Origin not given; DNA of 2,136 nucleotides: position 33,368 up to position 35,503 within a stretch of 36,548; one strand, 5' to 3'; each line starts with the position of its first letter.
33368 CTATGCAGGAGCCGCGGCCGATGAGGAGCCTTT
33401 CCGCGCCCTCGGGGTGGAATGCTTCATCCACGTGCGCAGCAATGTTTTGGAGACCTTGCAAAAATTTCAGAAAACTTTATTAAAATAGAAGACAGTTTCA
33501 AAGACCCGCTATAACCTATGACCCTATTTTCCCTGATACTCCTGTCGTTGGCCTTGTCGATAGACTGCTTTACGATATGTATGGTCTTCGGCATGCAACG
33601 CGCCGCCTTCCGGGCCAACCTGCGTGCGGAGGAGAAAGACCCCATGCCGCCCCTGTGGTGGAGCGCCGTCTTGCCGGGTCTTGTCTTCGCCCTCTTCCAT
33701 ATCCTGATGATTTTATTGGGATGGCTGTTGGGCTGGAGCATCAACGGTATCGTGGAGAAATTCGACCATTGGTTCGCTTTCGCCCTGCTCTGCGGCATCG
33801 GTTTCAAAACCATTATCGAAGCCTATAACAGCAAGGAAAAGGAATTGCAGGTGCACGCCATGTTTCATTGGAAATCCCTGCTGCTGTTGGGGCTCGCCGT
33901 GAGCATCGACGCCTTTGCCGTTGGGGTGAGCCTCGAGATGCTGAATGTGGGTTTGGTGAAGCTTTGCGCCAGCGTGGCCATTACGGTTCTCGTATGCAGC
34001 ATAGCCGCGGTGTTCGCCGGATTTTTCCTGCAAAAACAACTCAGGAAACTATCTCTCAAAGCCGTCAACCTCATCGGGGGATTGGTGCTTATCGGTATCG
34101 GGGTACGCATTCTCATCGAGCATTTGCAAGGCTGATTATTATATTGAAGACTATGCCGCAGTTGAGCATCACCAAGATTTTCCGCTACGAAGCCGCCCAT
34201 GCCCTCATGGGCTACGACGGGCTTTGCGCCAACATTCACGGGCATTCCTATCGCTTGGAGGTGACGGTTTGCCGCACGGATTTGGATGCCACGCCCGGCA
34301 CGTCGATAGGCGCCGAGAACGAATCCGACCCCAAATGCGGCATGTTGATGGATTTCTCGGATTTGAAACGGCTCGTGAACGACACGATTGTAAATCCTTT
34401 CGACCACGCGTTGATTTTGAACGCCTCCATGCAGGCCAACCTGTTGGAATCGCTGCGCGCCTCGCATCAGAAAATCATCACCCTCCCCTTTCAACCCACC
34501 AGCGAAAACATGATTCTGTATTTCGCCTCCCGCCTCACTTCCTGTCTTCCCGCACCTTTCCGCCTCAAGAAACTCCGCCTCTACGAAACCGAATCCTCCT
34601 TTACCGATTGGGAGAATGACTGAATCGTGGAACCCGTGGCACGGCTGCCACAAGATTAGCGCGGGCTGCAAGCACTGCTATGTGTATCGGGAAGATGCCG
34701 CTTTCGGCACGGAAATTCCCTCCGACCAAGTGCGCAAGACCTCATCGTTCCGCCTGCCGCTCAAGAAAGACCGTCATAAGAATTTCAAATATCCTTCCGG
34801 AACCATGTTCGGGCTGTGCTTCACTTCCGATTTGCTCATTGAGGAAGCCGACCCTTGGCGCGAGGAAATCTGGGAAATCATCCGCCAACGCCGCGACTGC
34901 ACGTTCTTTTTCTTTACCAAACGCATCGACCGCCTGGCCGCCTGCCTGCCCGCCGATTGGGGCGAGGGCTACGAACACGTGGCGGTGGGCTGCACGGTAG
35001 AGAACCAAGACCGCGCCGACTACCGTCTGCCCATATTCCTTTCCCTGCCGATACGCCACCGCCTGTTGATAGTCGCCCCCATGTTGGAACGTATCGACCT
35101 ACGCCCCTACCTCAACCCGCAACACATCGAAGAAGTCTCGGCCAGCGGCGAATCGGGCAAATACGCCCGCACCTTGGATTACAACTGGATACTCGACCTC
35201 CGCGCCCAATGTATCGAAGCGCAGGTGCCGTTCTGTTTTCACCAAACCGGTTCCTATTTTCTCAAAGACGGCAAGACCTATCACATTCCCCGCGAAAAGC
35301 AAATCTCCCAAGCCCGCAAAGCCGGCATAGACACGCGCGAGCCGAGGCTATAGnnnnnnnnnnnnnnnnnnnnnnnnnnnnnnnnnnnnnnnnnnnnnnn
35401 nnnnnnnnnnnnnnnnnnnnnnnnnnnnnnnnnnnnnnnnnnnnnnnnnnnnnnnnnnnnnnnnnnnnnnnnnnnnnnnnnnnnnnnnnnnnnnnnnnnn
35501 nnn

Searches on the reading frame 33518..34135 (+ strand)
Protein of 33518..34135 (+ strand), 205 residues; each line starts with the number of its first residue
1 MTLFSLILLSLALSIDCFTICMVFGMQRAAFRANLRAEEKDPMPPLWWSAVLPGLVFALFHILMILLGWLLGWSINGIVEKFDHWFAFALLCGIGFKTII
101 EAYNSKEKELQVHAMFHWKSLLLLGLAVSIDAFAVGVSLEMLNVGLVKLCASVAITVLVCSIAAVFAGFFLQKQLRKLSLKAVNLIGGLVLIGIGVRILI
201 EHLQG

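Call 15: search_protein_families(library=pfam, proteins=[window:33518-34135:+], max_evalue=0.001)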
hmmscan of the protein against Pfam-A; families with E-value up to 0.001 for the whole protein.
window:33518-34135:+ (205 aa): 1 family
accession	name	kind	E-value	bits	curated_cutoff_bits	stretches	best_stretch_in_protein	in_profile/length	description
PF02659.21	Mntp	-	1.4e-35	122.8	24.4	1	50-199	7-152/152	Putative manganese efflux pump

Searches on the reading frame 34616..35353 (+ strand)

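Call 15: search_protein_families(library=pfam, proteins=[window:34616-35353:+], max_evalue=0.001)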
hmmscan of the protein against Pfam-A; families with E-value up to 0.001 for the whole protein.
window:34616-35353:+ (245 aa): 1 family
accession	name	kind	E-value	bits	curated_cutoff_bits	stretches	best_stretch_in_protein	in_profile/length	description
PF07505.17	DUF5131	-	1.7e-39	136.3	28.9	1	3-218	9-222/243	Protein of unknown function (DUF5131)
